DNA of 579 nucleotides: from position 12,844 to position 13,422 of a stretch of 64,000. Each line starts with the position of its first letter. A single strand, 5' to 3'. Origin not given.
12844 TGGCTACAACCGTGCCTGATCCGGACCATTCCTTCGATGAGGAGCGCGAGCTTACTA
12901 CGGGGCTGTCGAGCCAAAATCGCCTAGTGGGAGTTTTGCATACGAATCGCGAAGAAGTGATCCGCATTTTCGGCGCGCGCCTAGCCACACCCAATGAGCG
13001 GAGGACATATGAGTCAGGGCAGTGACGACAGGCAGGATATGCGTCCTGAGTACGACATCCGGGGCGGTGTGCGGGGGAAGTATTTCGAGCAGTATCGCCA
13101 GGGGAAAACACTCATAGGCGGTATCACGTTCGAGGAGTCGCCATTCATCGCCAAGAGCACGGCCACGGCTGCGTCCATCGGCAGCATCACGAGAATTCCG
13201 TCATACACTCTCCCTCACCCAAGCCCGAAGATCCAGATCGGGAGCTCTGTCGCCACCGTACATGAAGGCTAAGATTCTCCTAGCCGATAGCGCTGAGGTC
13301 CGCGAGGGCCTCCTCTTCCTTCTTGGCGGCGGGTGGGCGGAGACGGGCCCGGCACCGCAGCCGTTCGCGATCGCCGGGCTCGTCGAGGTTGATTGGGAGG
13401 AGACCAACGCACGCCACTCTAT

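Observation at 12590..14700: Low-GC island: BrnT toxin, degenerate BrnA-like gene and two unknown proteins next to a patatin-like phospholipase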

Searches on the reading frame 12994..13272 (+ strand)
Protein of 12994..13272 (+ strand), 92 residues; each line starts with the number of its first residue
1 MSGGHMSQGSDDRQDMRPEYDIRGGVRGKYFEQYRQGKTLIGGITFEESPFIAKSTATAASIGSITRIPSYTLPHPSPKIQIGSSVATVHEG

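Call 3: search_protein_families(library=pfam, proteins=[window:12994-13272:+], max_evalue=1)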
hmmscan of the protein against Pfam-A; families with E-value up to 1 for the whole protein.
window:12994-13272:+ (92 aa): 0 families

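Call 4: search_protein_families(library=ncbifam, proteins=[window:12994-13272:+], max_evalue=1)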
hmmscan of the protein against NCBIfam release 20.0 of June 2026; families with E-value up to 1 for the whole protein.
window:12994-13272:+ (92 aa): 0 families

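Call 9: find_homologous_proteins(query=window:12994-13272:+, max_evalue=0.01)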
Query window:12994-13272:+ (92 aa): 262 proteins with E <= 0.01 among 276 candidates; the best 120 are listed.
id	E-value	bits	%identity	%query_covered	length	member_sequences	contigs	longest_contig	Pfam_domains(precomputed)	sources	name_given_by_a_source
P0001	2.5e-50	186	100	95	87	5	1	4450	-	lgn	-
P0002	1.7e-42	161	90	95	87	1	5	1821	-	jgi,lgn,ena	-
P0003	1.7e-36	142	80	95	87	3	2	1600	-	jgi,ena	jgi:hypothetical protein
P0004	5.3e-35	137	77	93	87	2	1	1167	-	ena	-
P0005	4.7e-34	134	76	93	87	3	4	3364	-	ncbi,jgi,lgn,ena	-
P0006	7.7e-29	117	66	95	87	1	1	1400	-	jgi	jgi:hypothetical protein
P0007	9.9e-29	117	66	95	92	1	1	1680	-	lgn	-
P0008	8.5e-27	111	63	95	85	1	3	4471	-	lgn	-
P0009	3.0e-26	109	63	95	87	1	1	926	-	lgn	-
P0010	3.9e-25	105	64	95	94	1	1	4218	-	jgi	jgi:hypothetical protein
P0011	2.7e-24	103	61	95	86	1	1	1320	-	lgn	-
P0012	1.6e-22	97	59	95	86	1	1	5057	-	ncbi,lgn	-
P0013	2.9e-22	96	61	89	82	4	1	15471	-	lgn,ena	-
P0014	1.7e-21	94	61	89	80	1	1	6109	-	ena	-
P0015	2.5e-21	93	62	89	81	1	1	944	-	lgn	-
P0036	6.6e-16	76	56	78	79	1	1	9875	-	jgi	jgi:hypothetical protein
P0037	6.8e-16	76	52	91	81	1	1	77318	-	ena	-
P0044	3.7e-12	64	51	80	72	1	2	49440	-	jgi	jgi:hypothetical protein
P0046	1.3e-11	62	52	75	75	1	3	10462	-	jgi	jgi:hypothetical protein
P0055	3.0e-7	48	44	90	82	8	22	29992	-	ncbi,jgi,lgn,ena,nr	ncbi:MAG: hypothetical protein A2X53_05130 [Candidatus Rokubacteria bacterium GWA2_70_23]|nr:MAG: hy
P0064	9.3e-7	47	70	39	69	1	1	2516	-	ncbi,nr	ncbi:MAG: hypothetical protein HYU33_06070 [Candidatus Omnitrophica bacterium]|nr:hypothetical prote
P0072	1.4e-6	46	68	39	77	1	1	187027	-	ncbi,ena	-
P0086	2.3e-6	45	63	39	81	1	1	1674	-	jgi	-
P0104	5.1e-6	44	65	39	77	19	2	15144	-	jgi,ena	-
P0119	8.1e-6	44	66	39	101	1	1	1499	-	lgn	-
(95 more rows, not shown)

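Call 10: search_protein_families(library=padloc, proteins=[window:12994-13272:+], max_evalue=1)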
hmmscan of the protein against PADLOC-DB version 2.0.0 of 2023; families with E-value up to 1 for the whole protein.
window:12994-13272:+ (92 aa): 0 families

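Call 13: find_related_loci(query=A1, collection=genome_contigs, flank=4000)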
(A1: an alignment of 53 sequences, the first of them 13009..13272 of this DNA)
Query A1 (87 aa) in genome_contigs; peptide patterns used: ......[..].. (x = any residue, [..] = any of these).
42 stretches matched a pattern; 36 encode a relative of the query (tblastn E <= 1e-3); 36 distinct loci.
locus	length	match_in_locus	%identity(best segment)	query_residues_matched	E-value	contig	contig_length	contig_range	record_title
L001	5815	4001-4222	62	1-76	2e-27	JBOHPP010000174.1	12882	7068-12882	MAG: Candidatus Rokuibacteriota bacterium isolate M3-S_metawrap_bin.167 k127_813801, whole genome shotgun sequence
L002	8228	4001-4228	51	1-79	5e-15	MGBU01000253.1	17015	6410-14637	MAG: Candidatus Rokubacteria bacterium GWA2_73_35 gwa2_scaffold_7456, whole genome shotgun sequence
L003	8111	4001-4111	68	1-36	1e-13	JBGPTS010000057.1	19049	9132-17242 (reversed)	MAG: Candidatus Binatia bacterium isolate OBJ1_062018_110_62 k141_1546375_length_19049_cov_16.7578, whole genome shotgun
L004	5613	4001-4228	44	1-83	8e-13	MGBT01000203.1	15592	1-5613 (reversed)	MAG: Candidatus Rokubacteria bacterium GWA2_70_23 gwa2_scaffold_6980, whole genome shotgun sequence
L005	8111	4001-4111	68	1-36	4e-12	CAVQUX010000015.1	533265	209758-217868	MAG: uncultured Acidobacteriota bacterium isolate MFD10007.bin.1.37 genome assembly, contig: contig_31187, whole genome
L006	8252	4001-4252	39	1-73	7e-12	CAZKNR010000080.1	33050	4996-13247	MAG TPA_asm: uncultured Acidobacteriota bacterium isolate binchicken_co165_16 genome assembly, contig: k141_48653, whole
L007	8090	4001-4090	73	7-36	9e-12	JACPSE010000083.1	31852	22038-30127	MAG: Deltaproteobacteria bacterium isolate NC_groundwater_697_Ag_S-0.2um_55_12 S36_SO-2_scaffold_269080, whole genome sh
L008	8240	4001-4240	42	10-80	1e-11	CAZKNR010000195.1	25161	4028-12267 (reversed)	MAG TPA_asm: uncultured Acidobacteriota bacterium isolate binchicken_co165_16 genome assembly, contig: k141_100450, whol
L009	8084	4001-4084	71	9-36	3e-11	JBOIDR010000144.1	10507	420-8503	MAG: Gammaproteobacteria bacterium isolate SD8036_maxbin2.bin.2 NODE_3141_length_10507_cov_28.983719, whole genome shotg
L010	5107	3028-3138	62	1-36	5e-11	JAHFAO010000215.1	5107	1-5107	MAG: Deltaproteobacteria bacterium isolate nzgw177 NODE_19680_length_5108_cov_5.755765, whole genome shotgun sequence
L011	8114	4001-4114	61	1-36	9e-11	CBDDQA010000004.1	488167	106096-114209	MAG: uncultured Candidatus Binatia bacterium isolate 6ae7d3f7-6f3a-412e-99ff-c928d72fc6b4 genome assembly, contig: conti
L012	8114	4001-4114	62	1-36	2e-10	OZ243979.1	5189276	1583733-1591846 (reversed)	MAG: uncultured Candidatus Binatia bacterium isolate 1ea5a42d-c5b0-4d9d-a207-f079449ea76f genome assembly, chromosome: 1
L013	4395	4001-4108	58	1-36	2e-10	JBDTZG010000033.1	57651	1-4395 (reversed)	MAG: Acidobacteriota bacterium isolate cluster4_bin.160 NODE_437_length_57651_cov_17.590683, whole genome shotgun sequen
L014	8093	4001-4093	68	6-36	2e-10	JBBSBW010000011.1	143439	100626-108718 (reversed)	MAG: Thermoanaerobaculia bacterium isolate La6_metabat2.203 La6_metabat2.203_K_894344_L_143439_cov_15.9642, whole genome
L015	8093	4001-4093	69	5-36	3e-10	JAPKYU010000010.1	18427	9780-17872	MAG: Acidobacteria bacterium isolate LacPavin_0920_SED5_MAG_65_11 LacPavin_0920_SED5_scaffold_807375, whole genome shotg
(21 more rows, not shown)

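Call 18: find_encoding_contigs(protein=P0037, flank=5000, max_places=3)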
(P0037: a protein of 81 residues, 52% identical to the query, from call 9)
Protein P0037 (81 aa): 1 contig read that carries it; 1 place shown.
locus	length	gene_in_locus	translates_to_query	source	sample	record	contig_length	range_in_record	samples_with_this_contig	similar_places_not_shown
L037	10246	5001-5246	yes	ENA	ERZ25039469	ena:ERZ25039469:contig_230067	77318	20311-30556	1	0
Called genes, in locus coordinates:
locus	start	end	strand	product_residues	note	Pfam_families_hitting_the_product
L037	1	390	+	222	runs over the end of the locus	PF01625:PMSR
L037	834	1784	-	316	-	-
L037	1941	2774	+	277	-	-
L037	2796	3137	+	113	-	PF00589:Phage_integrase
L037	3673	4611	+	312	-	PF01609:DDE_Tnp_1, PF13701:DDE_Tnp_1_4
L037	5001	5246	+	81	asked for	-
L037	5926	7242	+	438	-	PF01979:Amidohydro_1, PF07969:Amidohydro_3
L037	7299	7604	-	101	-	-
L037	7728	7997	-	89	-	-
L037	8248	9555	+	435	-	PF01547:SBP_bac_1, PF13416:SBP_bac_8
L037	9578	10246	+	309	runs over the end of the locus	PF00528:BPD_transp_1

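Call 19: find_encoding_contigs(protein=P0044, flank=5000, max_places=3)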
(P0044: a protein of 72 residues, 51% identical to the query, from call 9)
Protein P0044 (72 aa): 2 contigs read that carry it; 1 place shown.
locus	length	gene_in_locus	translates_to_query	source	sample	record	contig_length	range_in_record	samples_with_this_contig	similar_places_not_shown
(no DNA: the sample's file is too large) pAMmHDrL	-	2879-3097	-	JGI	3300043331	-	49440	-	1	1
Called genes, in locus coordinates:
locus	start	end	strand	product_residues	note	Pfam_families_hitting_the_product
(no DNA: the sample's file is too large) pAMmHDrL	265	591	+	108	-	PF05121:GvpK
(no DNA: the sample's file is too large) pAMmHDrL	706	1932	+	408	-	PF22691:Thiolase_C_1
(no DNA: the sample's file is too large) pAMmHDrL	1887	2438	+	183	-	PF12172:zf-ChsH2 (weak), PF01796:OB_ChsH2_C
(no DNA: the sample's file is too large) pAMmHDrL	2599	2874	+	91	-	PF04365:BrnT_toxin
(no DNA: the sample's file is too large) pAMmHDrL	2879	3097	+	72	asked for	-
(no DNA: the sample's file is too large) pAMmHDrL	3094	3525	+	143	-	PF22091:DUF6941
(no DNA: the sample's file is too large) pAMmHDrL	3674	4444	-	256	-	PF08241:Methyltransf_11, PF13649:Methyltransf_25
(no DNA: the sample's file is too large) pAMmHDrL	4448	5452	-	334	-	PF00296:Bac_luciferase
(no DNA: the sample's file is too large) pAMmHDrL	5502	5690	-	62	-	-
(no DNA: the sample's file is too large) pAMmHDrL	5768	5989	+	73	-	-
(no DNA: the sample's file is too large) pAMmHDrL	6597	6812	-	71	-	-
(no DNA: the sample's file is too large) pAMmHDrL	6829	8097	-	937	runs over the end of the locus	PF00072:Response_reg, PF00989:PAS, PF08447:PAS_3, PF00989:PAS, PF08448:PAS_4, PF13426:PAS_9, PF00989:PAS, PF08448:PAS_4, +6 more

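Call 34: predict_structure(alignment_id=A1)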
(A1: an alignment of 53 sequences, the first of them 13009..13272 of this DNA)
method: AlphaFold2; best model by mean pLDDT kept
length: 87 residues; sequences in the alignment: 53
mean_pLDDT: 62.7   pTM: 0.16
mean pLDDT of the five models: 62.7, 57.9, 57.3, 57.1, 56.1
residues with pLDDT >= 90: 0; 70-90: 22; 50-70: 55; < 50: 10
segments of 3 or more residues with pLDDT < 50: 1-6
pLDDT, mean of each block of 10 residues (from residue 1): 46 54 60 53 66 68 78 79 60
secondary structure, 60 per line:
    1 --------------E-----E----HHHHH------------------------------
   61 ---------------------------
elements in order: H26-30

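Call 37: search_protein_families(library=pfam, proteins=[P0064, P0104, P0072, P0119, window:13009-13272:+, P0055, P0013], max_evalue=10)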
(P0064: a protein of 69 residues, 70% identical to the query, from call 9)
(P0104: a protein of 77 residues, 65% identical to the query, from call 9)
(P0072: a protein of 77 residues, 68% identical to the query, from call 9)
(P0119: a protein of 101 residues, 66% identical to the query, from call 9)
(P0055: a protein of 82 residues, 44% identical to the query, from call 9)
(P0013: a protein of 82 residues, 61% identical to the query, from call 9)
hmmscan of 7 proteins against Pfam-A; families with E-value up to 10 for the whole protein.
P0064 (69 aa): 0 families

P0104 (77 aa): 1 family
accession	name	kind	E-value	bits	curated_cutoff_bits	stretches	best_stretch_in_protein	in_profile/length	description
PF09957.15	VapB_antitoxin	-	0.016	15.5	23.4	1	50-67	25-42/47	Bacterial antitoxin of type II TA system, VapB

P0072 (77 aa): 0 families

P0119 (101 aa): 0 families

window:13009-13272:+ (87 aa): 0 families

P0055 (82 aa): 0 families

P0013 (82 aa): 1 family
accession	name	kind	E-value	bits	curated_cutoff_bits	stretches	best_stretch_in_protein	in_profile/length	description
PF05411.18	Peptidase_C32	-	0.021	15.2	22.1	1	15-62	41-89/128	Equine arteritis virus putative proteinase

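Call 39: search_solved_structures(query=A1, max_evalue=10, show_alignments=3)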
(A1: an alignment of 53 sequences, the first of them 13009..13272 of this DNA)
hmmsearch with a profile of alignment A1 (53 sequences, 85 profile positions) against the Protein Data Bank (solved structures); distinct sequences matched with E-value up to 10: 0.

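Call 73: search_protein_families(library=phrogs, proteins=[window:13009-13272:+], max_evalue=0.01)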
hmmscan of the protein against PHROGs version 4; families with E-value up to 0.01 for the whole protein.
window:13009-13272:+ (87 aa): 0 families

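Call 75: find_encoding_contigs(protein=P0013, flank=3000, max_places=2)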
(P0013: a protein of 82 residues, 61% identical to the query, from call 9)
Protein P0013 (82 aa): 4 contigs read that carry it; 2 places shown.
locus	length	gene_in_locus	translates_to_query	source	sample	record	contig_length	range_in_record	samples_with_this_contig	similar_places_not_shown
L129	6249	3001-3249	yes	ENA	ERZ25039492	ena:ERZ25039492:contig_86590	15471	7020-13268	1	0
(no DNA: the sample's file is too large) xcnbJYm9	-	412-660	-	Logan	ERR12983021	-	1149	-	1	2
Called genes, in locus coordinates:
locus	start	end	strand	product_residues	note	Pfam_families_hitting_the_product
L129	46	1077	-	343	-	PF00665:rve, PF13683:rve_3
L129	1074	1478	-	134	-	-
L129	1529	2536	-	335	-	PF13565:HTH_32 (weak), PF13683:rve_3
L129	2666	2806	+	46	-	-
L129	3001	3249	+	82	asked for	-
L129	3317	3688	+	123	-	-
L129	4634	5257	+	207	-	PF13683:rve_3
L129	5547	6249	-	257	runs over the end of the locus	-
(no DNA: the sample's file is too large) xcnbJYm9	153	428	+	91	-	PF04365:BrnT_toxin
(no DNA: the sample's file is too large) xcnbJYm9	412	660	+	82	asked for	-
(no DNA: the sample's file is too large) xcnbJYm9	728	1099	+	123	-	-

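Call 76: find_encoding_contigs(protein=P0036, flank=3000, max_places=2)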
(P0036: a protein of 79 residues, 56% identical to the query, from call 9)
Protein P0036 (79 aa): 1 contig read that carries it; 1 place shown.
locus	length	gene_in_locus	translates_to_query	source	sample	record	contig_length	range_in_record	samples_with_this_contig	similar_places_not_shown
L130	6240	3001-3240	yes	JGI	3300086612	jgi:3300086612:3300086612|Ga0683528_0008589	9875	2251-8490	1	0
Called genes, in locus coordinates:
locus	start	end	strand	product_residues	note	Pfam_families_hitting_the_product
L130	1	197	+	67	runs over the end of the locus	PF13560:HTH_31, PF12844:HTH_19, PF01381:HTH_3, PF13413:HTH_25 (weak), PF13443:HTH_26 (weak)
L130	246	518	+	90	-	-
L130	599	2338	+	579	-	-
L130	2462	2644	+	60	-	-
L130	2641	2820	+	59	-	PF01434:Peptidase_M41 (weak)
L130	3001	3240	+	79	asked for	-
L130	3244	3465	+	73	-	-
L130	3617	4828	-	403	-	PF00072:Response_reg, PF00563:EAL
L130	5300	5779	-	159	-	PF16868:NMT1_3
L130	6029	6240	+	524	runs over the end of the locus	PF07969:Amidohydro_3, PF01979:Amidohydro_1 (weak)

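Call 77: find_encoding_contigs(protein=P0046, flank=3000, max_places=2)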
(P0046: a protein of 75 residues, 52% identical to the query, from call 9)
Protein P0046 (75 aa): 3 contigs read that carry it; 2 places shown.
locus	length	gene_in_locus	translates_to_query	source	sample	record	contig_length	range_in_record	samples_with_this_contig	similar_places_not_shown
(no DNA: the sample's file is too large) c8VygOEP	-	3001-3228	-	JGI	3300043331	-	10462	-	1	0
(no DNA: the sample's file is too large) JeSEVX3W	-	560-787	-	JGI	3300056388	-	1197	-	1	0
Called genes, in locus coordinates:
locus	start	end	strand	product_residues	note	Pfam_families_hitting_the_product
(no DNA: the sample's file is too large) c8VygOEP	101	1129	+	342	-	-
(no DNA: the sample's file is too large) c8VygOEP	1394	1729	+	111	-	-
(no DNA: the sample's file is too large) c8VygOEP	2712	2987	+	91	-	PF04365:BrnT_toxin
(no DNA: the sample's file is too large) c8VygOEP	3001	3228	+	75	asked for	-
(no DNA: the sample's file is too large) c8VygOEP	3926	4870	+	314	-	PF00701:DHDPS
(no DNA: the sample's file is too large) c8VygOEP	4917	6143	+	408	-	PF13433:Peripla_BP_5, PF13458:Peripla_BP_6, PF01094:ANF_receptor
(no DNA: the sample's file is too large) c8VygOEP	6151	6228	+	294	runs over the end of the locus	PF02653:BPD_transp_2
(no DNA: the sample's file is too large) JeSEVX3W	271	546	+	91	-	PF04365:BrnT_toxin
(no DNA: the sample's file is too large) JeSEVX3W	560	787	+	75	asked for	-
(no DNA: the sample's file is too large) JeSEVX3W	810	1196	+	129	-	?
